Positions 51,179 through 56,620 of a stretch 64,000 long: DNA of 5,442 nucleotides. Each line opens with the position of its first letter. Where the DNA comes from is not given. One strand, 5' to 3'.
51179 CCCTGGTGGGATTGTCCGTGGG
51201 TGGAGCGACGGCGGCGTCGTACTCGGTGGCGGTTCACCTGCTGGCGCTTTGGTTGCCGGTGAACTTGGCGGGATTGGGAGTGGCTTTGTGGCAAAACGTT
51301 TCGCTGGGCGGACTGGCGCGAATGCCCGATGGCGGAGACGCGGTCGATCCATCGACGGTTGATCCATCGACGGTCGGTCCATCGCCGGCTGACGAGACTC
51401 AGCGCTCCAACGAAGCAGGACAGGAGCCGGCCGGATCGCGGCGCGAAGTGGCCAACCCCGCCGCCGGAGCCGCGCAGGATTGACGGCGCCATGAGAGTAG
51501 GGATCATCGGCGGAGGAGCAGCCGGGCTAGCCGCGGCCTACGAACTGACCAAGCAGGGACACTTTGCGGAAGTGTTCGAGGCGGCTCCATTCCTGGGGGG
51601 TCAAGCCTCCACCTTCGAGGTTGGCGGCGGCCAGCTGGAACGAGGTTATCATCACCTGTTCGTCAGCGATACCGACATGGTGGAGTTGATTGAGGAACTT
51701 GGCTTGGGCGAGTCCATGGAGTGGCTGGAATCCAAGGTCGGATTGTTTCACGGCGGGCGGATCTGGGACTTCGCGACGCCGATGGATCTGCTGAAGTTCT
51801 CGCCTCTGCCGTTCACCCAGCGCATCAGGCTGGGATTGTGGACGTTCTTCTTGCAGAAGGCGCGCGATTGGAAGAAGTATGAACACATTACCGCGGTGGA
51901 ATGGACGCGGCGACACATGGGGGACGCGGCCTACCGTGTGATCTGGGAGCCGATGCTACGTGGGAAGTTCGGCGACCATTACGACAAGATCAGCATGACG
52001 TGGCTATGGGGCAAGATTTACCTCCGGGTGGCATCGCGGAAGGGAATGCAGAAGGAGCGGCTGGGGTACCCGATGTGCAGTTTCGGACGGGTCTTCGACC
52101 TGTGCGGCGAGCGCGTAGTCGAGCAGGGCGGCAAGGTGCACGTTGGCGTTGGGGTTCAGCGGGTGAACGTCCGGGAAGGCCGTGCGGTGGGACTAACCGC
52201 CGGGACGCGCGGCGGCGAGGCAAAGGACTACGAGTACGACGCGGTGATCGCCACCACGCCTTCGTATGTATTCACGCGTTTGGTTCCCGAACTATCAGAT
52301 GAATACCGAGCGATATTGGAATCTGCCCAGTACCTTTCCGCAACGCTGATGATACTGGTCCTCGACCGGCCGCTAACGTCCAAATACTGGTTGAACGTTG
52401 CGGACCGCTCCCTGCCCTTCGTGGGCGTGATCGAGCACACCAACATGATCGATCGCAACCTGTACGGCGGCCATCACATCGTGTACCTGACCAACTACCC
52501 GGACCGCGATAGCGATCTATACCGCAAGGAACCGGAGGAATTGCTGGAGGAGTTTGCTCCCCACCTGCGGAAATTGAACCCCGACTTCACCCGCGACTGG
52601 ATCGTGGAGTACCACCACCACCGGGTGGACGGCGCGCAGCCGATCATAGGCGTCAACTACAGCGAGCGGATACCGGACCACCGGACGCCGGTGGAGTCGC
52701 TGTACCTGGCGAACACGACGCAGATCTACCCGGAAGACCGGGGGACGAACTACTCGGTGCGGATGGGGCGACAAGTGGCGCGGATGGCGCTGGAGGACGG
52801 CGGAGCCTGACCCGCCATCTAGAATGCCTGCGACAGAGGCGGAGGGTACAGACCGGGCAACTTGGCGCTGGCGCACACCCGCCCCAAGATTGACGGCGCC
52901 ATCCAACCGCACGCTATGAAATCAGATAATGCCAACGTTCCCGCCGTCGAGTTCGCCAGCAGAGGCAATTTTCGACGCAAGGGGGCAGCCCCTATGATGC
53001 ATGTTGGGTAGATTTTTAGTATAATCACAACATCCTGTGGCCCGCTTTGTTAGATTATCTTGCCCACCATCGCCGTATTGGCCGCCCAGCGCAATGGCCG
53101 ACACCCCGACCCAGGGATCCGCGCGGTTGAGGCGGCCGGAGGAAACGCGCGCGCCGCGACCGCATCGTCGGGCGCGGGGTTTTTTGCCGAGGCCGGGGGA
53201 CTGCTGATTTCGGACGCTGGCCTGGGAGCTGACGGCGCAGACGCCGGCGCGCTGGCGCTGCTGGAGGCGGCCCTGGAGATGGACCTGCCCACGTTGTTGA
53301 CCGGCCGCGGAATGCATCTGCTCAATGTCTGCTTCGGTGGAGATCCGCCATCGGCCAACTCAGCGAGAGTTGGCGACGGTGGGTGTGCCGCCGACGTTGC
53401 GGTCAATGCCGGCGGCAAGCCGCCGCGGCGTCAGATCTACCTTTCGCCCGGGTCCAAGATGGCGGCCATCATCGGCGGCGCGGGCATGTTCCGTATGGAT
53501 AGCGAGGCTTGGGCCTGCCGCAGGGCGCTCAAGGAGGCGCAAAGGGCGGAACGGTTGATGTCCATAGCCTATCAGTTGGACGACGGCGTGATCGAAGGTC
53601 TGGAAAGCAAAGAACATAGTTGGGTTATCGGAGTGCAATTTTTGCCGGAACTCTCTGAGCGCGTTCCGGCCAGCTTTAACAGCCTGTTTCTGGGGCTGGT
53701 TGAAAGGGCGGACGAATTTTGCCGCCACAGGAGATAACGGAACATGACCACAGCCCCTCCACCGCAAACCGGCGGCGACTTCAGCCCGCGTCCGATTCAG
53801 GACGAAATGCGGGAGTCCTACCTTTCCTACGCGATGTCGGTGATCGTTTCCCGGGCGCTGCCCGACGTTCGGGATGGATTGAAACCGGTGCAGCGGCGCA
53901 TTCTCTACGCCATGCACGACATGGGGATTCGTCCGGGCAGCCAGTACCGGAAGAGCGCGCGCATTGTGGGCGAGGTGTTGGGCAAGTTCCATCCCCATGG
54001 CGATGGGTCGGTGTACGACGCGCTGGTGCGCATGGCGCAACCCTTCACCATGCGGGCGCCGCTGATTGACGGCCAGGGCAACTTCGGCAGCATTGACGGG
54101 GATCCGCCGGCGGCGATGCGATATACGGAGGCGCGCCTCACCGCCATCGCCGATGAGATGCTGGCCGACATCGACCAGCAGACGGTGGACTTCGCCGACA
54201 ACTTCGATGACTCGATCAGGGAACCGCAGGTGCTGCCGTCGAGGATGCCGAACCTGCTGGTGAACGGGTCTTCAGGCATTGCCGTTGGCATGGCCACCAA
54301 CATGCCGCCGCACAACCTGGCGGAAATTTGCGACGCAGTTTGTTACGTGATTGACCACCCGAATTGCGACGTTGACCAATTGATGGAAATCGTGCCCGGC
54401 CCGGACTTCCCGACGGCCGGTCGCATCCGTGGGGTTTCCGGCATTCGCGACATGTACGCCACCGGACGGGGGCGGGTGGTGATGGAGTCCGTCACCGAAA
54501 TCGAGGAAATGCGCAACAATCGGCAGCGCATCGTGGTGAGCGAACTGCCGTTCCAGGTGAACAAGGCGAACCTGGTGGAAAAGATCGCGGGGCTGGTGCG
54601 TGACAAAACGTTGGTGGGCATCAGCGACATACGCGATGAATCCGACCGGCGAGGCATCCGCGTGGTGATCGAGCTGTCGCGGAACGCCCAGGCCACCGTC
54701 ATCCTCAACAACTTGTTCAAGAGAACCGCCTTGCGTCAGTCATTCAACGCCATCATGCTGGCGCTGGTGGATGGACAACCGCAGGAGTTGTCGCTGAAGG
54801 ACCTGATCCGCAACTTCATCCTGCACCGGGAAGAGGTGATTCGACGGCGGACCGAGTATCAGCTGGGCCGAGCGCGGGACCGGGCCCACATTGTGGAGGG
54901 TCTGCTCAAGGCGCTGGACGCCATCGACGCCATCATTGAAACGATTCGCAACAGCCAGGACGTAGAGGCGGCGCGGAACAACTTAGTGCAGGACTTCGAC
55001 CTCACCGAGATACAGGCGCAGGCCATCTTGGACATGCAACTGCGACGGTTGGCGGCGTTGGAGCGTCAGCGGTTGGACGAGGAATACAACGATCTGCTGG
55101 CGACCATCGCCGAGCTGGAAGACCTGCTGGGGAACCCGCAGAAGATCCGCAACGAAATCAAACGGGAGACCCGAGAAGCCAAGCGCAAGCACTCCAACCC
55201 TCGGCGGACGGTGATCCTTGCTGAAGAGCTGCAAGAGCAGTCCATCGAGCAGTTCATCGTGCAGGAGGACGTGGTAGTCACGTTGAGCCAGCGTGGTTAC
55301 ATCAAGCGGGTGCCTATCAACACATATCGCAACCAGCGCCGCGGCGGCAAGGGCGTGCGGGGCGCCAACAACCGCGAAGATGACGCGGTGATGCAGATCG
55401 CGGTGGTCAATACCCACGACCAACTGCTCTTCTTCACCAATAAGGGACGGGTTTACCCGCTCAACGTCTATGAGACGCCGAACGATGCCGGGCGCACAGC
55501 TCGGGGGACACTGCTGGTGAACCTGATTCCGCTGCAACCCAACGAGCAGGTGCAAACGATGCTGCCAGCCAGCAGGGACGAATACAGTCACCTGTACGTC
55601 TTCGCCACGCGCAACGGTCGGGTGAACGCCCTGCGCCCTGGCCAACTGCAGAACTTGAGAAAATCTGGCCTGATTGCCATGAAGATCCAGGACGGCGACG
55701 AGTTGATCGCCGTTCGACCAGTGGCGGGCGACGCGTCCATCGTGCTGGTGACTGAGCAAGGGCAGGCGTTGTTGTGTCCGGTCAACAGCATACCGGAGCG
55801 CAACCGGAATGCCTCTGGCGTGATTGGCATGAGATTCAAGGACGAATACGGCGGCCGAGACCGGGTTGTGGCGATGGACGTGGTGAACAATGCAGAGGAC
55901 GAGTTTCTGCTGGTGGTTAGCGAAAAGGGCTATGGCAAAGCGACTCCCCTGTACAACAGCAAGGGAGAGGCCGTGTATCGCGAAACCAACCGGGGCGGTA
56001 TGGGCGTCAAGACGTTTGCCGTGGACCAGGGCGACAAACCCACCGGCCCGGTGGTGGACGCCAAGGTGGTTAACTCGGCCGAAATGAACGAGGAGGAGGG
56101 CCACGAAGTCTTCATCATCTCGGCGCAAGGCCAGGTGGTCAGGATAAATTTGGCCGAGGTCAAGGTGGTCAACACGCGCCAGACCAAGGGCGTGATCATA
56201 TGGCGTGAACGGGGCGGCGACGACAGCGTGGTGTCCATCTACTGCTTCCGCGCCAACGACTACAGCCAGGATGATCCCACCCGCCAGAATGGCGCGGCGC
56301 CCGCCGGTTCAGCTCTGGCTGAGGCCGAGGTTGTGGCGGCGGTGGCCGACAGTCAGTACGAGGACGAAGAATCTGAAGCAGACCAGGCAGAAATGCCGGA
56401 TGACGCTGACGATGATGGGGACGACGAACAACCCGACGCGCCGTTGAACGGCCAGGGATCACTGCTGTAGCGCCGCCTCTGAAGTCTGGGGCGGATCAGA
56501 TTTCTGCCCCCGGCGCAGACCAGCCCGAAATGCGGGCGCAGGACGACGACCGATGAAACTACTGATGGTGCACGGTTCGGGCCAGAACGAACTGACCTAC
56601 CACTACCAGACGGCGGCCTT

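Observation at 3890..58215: One modular hairpin-repeat family fills eight intergenic regions (~5 kb, ~8% of the window)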

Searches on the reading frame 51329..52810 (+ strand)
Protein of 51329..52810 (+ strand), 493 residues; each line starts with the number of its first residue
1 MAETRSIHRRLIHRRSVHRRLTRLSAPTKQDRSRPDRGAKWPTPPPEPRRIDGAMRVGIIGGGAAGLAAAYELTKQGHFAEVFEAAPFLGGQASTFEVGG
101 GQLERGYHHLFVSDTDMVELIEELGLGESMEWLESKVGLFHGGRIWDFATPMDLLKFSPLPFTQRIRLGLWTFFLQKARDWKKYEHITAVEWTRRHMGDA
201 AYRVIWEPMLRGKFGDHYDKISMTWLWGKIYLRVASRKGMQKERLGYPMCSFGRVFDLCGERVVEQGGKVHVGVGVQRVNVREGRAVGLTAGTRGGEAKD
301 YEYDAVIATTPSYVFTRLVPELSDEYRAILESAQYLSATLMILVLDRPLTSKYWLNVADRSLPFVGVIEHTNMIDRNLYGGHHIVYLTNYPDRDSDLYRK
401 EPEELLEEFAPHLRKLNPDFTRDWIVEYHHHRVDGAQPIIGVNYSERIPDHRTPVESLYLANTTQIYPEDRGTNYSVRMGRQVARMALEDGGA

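Call 95: search_protein_families(library=pfam, proteins=[window:51329-52810:+], max_evalue=0.00001)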
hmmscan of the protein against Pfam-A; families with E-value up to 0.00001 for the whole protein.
window:51329-52810:+ (493 aa): 3 families
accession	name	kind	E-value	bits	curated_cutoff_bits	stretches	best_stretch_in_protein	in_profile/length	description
PF01593.30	Amino_oxidase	-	8.7e-28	98.2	19.8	1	65-463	2-418/443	Flavin containing amine oxidoreductase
PF13450.12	NAD_binding_8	-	6.5e-14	52.4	21.9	1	59-123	1-67/68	NAD(P)-binding Rossmann-like domain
PF01266.30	DAO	-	1.4e-09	38.4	27.9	1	57-97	2-42/353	FAD dependent oxidoreductase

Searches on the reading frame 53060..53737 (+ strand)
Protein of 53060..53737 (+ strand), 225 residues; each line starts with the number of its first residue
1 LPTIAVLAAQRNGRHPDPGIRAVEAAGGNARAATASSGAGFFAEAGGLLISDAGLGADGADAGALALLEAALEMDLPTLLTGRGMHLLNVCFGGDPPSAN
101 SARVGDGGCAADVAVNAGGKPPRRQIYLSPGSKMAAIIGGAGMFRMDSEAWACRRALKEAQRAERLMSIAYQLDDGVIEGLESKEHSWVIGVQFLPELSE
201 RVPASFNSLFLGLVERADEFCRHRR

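Call 95: search_protein_families(library=pfam, proteins=[window:53060-53737:+], max_evalue=0.00001)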
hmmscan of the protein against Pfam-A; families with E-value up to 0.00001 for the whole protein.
window:53060-53737:+ (225 aa): 1 family
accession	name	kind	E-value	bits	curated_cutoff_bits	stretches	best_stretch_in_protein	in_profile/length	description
PF07722.19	Peptidase_C26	-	1.3e-11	45.1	20.5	1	61-197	91-219/219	Peptidase C26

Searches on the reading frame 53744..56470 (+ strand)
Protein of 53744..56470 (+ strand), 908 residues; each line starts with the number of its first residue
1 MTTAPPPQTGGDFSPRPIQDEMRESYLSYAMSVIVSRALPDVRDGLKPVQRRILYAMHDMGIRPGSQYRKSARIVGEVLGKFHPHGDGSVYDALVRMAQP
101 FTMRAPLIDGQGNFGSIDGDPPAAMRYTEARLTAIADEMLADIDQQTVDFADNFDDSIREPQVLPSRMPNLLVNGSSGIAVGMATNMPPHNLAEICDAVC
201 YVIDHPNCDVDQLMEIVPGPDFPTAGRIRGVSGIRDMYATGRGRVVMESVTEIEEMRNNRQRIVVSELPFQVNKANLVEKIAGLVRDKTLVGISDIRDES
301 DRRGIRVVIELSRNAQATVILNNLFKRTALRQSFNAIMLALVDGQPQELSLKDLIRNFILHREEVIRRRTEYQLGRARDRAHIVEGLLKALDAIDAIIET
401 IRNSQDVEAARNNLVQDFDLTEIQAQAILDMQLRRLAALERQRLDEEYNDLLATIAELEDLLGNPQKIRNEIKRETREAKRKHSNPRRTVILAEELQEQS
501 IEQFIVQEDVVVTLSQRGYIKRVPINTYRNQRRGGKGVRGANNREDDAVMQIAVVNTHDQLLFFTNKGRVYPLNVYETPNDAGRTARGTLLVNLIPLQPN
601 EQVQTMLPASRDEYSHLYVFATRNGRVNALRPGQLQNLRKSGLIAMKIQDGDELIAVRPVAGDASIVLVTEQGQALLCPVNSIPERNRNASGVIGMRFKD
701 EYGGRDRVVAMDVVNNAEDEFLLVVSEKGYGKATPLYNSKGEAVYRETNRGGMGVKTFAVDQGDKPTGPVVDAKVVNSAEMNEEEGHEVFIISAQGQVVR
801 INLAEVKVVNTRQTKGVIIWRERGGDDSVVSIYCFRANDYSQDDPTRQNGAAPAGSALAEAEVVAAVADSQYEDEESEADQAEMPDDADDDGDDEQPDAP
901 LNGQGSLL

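Call 16: find_encoding_contigs(protein=window:53744-56470:+, flank=2000, max_places=4)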
Protein window:53744-56470:+ (908 aa): no gene with exactly this product is on record in the collection.

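Call 31: find_homologous_proteins(query=window:53744-56470:+, max_evalue=1e-50)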
Query window:53744-56470:+ (908 aa): 8000 proteins with E <= 1e-50 among 8000 candidates; the best 120 are listed.
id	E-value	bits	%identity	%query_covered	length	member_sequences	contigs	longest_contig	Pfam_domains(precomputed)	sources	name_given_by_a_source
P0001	0.0e+0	1899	93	100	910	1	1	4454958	PF00521.27,PF03989.19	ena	-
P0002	0.0e+0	1896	93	100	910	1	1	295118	PF00521.27,PF03989.19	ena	-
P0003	0.0e+0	1894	93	100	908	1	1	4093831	PF00521.27,PF03989.19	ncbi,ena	-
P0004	0.0e+0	1894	93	100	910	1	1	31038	PF00521.27,PF03989.19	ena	-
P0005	0.0e+0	1893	93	100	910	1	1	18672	PF00521.27,PF03989.19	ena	-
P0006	0.0e+0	1892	93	100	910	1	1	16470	PF00521.27,PF03989.19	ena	-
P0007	0.0e+0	1890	93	100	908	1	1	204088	PF00521.27,PF03989.19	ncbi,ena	-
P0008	0.0e+0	1882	93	100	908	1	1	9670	PF00521.27,PF03989.19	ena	-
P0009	0.0e+0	1879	93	100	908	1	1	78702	PF00521.27,PF03989.19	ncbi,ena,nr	ncbi:MAG: DNA gyrase subunit A [Chloroflexi bacterium]|nr:DNA gyrase subunit A [Chloroflexota bacter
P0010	0.0e+0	1876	92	100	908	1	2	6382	PF00521.27,PF03989.19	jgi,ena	-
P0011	0.0e+0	1873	92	100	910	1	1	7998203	PF00521.27,PF03989.19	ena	-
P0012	0.0e+0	1871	92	100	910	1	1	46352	PF00521.27,PF03989.19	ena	-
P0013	0.0e+0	1869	92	100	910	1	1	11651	PF00521.27,PF03989.19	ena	-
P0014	0.0e+0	1866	92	100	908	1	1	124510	PF00521.27,PF03989.19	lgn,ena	-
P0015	0.0e+0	1866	92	100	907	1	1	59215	PF00521.27,PF03989.19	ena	-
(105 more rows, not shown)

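Call 32: find_encoding_contigs(protein=P0003, flank=10000, max_places=2)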
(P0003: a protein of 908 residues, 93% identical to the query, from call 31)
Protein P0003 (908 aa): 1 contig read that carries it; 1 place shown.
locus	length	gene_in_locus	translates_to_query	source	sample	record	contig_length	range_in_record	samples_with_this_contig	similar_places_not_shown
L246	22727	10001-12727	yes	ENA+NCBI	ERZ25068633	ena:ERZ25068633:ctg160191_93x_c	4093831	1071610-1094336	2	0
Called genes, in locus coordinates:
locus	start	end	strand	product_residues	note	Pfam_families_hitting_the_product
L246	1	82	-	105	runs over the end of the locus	-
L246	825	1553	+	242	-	PF01411:tRNA-synt_2c, PF07973:tRNA_SAD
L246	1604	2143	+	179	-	-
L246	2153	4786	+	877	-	PF13231:PMT_2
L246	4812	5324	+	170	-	PF05942:PaREP1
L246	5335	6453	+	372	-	PF03706:LPG_synthase_TM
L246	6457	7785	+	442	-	PF01266:DAO (weak), PF01593:Amino_oxidase, PF13450:NAD_binding_8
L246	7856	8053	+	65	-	PF09957:VapB_antitoxin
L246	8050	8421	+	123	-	PF01850:PIN (weak)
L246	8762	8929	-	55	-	-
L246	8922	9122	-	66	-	-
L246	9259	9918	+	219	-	PF07722:Peptidase_C26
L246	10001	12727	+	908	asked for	PF00521:DNA_topoisoIV, PF03989:DNA_gyraseA_C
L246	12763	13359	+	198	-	-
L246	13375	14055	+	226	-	PF00561:Abhydrolase_1, PF00975:Thioesterase, PF12697:Abhydrolase_6, PF06821:Ser_hydrolase (faint), PF12146:Hydrolase_4, PF08386:Abhydrolase_4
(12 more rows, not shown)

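Call 33: find_encoding_contigs(protein=P0001, flank=10000, max_places=2)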
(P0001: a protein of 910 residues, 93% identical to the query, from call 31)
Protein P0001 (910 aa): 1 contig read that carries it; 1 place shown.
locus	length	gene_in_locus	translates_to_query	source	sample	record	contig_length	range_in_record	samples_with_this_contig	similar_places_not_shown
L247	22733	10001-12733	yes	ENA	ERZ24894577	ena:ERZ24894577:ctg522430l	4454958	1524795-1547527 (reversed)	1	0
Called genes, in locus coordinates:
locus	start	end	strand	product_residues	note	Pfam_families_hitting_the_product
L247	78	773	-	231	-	-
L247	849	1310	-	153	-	PF07355:GRDB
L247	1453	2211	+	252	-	PF01411:tRNA-synt_2c, PF07973:tRNA_SAD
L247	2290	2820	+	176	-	-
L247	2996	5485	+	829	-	PF13231:PMT_2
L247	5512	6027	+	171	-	PF05942:PaREP1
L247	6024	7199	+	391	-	PF03706:LPG_synthase_TM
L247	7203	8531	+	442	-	PF01266:DAO (weak), PF01593:Amino_oxidase, PF13450:NAD_binding_8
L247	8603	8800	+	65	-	PF09957:VapB_antitoxin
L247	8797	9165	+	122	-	PF01850:PIN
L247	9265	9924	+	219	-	PF07722:Peptidase_C26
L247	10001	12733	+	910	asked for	PF00521:DNA_topoisoIV, PF03989:DNA_gyraseA_C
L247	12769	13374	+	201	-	-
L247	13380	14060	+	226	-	PF00975:Thioesterase (weak), PF06821:Ser_hydrolase (faint), PF12697:Abhydrolase_6, PF00561:Abhydrolase_1, PF12146:Hydrolase_4, PF08386:Abhydrolase_4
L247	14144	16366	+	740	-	PF00579:tRNA-synt_1b (weak)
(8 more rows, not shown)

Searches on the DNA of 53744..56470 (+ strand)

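Call 83: search_with_rna_model(model_id=R1, sources=[L246, L247, L328, L329, L330], filters=off, max_evalue=0.01)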
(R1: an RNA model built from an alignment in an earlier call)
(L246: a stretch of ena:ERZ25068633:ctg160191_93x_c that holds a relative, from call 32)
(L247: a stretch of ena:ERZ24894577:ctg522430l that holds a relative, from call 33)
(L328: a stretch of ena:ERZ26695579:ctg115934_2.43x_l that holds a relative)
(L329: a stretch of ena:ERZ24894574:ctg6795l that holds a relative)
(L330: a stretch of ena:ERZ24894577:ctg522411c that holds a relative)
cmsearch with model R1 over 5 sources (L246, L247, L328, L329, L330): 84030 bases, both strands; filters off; matches with E-value up to 0.01: 10.
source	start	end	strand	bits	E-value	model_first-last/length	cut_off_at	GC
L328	1919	1950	-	42.1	3.6e-11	1-36/36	no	0.62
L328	2197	2228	-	42.1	3.6e-11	1-36/36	no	0.62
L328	10408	10439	-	42.1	3.6e-11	1-36/36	no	0.62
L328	10626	10657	-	42.1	3.6e-11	1-36/36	no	0.62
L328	10777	10808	-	42.1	3.6e-11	1-36/36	no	0.62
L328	10926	10957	-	42.1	3.6e-11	1-36/36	no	0.62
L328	2007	2038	-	41.5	5.7e-11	1-36/36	no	0.66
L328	10503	10534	-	41.5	5.7e-11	1-36/36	no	0.66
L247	21302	21329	+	36.1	3.2e-09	1-36/36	no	0.64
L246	21469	21496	+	27.6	1.6e-06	1-36/36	no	0.57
